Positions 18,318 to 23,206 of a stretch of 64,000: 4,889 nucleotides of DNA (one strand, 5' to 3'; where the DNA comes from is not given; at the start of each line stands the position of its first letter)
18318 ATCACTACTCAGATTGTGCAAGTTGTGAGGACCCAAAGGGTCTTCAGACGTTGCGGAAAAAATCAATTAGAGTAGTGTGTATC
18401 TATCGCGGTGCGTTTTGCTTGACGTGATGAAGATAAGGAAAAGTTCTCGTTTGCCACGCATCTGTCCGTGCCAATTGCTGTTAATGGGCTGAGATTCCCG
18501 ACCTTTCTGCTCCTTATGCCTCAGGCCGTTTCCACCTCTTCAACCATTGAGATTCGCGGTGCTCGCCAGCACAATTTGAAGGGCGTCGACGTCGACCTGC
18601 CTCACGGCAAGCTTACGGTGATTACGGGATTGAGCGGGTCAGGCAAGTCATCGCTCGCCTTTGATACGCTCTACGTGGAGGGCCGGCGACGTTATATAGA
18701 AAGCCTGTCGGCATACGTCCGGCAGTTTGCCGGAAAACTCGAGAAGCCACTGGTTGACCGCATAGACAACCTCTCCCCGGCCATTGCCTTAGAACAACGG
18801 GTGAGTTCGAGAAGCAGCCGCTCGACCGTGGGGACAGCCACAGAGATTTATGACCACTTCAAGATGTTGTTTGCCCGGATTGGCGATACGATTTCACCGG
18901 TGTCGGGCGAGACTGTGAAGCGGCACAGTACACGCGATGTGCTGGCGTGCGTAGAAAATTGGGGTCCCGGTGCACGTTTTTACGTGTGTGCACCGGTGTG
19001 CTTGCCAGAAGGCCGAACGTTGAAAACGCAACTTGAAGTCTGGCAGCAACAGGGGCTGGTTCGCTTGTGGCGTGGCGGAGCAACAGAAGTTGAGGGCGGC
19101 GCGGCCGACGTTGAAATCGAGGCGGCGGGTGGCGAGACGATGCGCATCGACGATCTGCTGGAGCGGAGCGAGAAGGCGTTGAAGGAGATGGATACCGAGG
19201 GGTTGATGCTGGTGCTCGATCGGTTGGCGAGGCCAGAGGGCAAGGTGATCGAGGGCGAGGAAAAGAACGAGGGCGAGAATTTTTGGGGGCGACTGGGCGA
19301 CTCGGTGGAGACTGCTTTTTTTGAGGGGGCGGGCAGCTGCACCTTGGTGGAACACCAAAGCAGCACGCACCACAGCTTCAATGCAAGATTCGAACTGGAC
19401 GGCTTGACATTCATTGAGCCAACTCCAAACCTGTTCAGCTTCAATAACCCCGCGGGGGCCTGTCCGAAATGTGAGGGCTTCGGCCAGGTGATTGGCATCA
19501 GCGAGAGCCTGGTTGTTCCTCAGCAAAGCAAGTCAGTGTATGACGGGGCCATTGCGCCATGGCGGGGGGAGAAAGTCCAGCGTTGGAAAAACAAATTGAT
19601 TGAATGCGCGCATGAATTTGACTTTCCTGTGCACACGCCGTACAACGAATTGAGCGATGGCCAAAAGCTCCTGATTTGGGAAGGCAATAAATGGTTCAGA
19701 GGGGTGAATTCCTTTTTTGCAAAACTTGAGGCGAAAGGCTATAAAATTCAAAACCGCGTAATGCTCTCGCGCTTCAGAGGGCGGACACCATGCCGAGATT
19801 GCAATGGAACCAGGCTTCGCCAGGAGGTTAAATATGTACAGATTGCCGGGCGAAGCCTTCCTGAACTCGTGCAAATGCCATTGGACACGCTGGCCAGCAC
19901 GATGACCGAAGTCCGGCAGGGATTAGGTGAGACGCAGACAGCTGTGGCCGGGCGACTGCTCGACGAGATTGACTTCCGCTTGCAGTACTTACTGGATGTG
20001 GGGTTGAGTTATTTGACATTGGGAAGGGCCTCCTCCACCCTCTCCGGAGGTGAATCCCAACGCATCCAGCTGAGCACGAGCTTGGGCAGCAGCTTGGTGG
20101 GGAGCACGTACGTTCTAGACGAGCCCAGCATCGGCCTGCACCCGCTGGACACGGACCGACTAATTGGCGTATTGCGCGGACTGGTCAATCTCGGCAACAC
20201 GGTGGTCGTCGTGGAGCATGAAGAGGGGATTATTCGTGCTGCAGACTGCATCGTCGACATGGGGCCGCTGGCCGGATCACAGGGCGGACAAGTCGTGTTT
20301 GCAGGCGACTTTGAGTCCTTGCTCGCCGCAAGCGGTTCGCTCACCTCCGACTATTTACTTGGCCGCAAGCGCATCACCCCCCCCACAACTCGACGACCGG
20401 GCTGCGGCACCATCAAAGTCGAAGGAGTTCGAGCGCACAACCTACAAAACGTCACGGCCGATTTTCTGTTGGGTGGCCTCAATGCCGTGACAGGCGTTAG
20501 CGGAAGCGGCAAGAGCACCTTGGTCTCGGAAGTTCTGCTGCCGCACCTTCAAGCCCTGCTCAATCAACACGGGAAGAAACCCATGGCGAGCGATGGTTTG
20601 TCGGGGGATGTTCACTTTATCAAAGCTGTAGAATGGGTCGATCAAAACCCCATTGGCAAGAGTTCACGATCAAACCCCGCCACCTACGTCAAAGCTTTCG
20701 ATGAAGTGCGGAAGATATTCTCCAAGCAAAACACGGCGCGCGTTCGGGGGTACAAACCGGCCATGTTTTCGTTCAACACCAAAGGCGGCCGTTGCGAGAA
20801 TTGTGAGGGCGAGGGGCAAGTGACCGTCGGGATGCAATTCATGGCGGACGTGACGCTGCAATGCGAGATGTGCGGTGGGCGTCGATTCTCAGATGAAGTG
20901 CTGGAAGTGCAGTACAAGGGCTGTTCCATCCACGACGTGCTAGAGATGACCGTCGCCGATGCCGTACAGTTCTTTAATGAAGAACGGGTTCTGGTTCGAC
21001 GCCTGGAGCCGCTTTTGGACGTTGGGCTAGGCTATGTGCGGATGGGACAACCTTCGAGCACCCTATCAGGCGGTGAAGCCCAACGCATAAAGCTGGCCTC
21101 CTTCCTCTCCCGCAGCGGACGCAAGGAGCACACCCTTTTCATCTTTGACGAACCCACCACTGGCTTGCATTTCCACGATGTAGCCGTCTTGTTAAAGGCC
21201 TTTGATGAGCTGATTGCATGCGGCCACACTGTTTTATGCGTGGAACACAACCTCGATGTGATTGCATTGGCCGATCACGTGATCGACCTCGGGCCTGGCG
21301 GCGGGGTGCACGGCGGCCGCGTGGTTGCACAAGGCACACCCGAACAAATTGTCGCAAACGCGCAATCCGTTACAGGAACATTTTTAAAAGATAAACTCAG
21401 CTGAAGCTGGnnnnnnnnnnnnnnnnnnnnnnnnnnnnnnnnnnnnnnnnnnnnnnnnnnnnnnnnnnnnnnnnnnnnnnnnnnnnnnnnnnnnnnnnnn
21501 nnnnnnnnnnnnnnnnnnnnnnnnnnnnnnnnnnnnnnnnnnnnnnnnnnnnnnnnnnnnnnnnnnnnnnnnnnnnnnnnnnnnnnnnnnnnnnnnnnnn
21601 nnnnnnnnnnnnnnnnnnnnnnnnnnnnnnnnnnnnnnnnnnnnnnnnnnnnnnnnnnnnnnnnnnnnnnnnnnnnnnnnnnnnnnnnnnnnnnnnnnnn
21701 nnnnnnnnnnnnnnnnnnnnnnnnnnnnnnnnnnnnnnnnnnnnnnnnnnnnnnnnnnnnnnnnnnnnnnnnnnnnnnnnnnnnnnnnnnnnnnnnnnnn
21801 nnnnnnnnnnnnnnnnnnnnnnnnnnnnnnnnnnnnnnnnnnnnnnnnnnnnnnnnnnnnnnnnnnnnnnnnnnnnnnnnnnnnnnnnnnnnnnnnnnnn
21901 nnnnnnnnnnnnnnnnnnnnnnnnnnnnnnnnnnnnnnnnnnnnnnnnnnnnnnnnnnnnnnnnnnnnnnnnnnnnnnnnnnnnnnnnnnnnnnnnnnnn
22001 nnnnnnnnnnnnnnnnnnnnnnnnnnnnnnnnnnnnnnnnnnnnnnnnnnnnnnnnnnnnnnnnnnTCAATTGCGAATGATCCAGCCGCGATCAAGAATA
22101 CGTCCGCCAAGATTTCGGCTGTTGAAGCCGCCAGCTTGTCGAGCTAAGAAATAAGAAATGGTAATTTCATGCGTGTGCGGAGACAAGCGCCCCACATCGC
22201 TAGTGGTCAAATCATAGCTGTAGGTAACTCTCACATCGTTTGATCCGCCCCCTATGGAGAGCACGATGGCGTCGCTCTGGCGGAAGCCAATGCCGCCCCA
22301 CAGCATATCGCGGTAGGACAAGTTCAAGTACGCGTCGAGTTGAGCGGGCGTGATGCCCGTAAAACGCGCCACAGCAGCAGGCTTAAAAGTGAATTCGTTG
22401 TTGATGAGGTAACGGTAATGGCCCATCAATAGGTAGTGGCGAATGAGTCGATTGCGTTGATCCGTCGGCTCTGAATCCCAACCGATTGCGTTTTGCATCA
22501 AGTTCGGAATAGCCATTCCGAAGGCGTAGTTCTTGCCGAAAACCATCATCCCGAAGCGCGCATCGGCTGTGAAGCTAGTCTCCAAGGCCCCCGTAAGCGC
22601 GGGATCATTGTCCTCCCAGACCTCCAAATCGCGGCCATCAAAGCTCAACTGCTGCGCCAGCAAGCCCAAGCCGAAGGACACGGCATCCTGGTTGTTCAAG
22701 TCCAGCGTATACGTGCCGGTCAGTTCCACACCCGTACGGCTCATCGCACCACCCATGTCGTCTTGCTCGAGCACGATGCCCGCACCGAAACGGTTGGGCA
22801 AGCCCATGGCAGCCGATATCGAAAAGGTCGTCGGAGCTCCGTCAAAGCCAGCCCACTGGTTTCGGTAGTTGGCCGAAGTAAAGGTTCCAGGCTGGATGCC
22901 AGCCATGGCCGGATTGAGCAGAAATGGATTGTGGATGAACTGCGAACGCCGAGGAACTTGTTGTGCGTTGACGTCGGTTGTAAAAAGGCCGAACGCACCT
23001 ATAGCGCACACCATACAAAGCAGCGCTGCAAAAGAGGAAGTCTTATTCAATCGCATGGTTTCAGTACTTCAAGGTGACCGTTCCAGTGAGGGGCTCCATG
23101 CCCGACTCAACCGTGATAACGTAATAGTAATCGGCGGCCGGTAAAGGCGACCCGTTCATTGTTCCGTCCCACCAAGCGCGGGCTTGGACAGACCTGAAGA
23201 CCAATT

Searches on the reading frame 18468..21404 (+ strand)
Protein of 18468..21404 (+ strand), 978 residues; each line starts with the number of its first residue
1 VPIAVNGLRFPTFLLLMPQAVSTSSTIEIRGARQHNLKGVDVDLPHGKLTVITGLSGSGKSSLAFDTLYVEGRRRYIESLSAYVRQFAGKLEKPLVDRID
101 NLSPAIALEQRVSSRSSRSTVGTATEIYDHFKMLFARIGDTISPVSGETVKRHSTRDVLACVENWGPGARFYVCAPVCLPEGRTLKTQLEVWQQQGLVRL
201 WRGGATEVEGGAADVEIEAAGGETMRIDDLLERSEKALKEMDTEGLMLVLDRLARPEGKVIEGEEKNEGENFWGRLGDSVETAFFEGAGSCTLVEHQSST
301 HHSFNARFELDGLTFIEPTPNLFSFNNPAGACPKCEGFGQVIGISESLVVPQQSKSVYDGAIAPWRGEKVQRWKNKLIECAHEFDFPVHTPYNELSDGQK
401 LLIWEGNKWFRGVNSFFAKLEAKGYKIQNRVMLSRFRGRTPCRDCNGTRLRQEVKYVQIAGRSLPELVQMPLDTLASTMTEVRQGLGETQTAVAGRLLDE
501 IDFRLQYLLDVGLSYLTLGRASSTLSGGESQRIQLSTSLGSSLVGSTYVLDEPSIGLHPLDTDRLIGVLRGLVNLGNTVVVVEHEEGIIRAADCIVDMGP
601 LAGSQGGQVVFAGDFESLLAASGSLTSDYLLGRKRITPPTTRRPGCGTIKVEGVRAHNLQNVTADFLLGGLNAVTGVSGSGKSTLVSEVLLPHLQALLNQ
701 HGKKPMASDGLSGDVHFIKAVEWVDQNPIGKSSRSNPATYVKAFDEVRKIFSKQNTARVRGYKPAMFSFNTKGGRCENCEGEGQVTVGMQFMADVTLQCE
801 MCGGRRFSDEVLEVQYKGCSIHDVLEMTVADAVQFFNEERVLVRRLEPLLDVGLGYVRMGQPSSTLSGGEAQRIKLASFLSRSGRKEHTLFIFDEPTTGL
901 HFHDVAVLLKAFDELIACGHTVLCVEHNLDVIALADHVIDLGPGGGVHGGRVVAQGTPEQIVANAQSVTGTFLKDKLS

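Call 14: search_protein_families(library=ncbifam, proteins=[window:18468-21404:+], max_evalue=10)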
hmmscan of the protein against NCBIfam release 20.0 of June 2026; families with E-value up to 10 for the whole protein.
window:18468-21404:+ (978 aa): 184 families (the best 25 are shown)
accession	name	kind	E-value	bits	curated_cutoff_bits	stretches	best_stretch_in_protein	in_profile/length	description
NF001503.0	PRK00349.1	equivalog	2.7e-303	1008.7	1147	1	24-977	3-941/943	excinuclease ABC subunit UvrA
TIGR00630.1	uvra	equivalog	1.9e-294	979.5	729.8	1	27-961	2-923/924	excinuclease ABC subunit UvrA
NF001885.0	PRK00635.1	equivalog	8.8e-182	606.6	3054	2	272-964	211-907/1809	excinuclease ABC subunit A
TIGR02857.1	CydD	equivalog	5.3e-30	104.9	435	4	857-941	450-529/529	thiol reductant ABC exporter subunit CydD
TIGR04521.1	ECF_ATPase_2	equivalog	9.9e-29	100.3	330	4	839-969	118-240/279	energy-coupling factor transporter ATPase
TIGR03608.1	L_ocin_972_ABC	subfamily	1.2e-28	100.1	254.85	4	846-941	116-206/206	putative bacteriocin export ABC transporter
NF040873.1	AztA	equivalog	2.3e-28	99.1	220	4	861-941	115-191/191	zinc ABC transporter ATP-binding protein AztA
NF010068.0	PRK13548.1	equivalog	2.9e-27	95.4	261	4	861-964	133-233/261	heme ABC transporter ATP-binding protein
TIGR03873.1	F420-0_ABC_ATP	hypoth_equivalog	3.3e-26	92.1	372.4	4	863-965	135-228/256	putative F420-0 ABC transporter ATP-binding protein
TIGR04520.1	ECF_ATPase_1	equivalog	4.7e-23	82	315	4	849-969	121-231/269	energy-coupling factor transporter ATPase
TIGR02673.1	FtsE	equivalog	5.3e-23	81.8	264.85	4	844-937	116-205/214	cell division ATP-binding protein FtsE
NF053840.1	MnTportMntADein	equivalog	3.7e-21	75.8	400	4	863-976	131-233/240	manganese ABC transporter ATP-binding protein MntA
TIGR02315.1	ABC_phnC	equivalog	8.3e-21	74.5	266.1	4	843-961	124-233/243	phosphonate ABC transporter ATP-binding protein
TIGR01166.1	cbiO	subfamily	1.1e-20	73.9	211.8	4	511-585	115-186/190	cobalt ABC transporter, ATP-binding protein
TIGR02868.1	CydC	equivalog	1.2e-20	73.7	329.05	4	857-929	463-530/530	thiol reductant ABC exporter subunit CydC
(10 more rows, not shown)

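Call 15: search_protein_families(library=pfam, proteins=[window:18468-21404:+], max_evalue=10)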
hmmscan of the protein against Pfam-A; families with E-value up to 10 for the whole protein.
window:18468-21404:+ (978 aa): 26 families (the best 25 are shown)
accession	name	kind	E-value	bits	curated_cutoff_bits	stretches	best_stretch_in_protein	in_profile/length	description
PF00005.33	ABC_tran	-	2.5e-16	61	25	4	37-64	1-28/137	ABC transporter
PF17755.6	UvrA_DNA-bind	-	9.1e-11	42.5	23.2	1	347-408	3-64/110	UvrA DNA-binding domain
PF02463.25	SMC_N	-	4.1e-09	36.6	40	2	649-938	5-208/220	RecF/RecN/SMC N terminal domain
PF13555.12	AAA_29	-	7.1e-09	35.7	27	2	660-700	13-56/61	P-loop containing region of AAA domain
PF13476.12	AAA_23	-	7.9e-09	36.9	27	2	27-63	2-35/201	AAA domain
PF13191.12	AAA_16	-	4.3e-08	34.3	32.6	2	47-111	24-94/167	AAA ATPase domain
PF13304.12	AAA_21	-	1.8e-06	28.7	27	2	525-570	238-284/304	AAA domain, putative AbiEii toxin, Type IV TA system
PF20703.3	nSTAND1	-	4e-06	27.1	27.1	2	670-703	34-67/379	Novel STAND NTPase 1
PF00684.25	DnaJ_CXXCXGXG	-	1.4e-05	25.7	32.7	1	773-805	15-50/65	DnaJ central domain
PF03193.22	RsgA_GTPase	-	8.7e-05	22.8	30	2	645-694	83-130/174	RsgA GTPase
PF13481.12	AAA_25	-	0.0003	20.9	27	2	43-67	29-53/195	AAA domain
PF17760.6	UvrA_inter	-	0.00077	19.8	23.3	1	155-204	3-52/109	UvrA interaction domain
PF13671.12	AAA_33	-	0.001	19.9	27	2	674-690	4-20/143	AAA domain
PF13401.12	AAA_22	-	0.0012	19.6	27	2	671-695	7-31/130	AAA domain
PF13238.12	AAA_18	-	0.0073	17.2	29.4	1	674-689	3-18/128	AAA domain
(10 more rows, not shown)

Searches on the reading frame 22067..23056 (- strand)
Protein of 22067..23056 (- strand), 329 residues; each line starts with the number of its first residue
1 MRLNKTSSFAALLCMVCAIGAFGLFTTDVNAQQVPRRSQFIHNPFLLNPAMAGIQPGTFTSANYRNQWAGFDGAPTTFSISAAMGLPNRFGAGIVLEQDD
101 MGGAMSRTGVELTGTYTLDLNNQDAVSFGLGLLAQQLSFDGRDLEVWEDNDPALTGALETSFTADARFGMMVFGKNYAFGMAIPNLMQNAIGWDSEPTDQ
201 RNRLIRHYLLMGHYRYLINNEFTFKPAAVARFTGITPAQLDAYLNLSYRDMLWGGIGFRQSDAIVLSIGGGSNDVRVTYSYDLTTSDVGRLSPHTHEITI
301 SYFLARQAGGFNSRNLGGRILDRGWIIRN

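Call 36: search_protein_families(library=ncbifam, proteins=[window:22067-23056:-], max_evalue=0.00001)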
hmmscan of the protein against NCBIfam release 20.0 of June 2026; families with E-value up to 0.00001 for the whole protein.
window:22067-23056:- (329 aa): 1 family
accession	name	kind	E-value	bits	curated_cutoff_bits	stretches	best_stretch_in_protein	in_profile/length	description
TIGR03519.1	T9SS_PorP_fam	subfamily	5.1e-61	206.7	90.55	1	24-302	13-290/292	PorP/SprF family type IX secretion system membrane protein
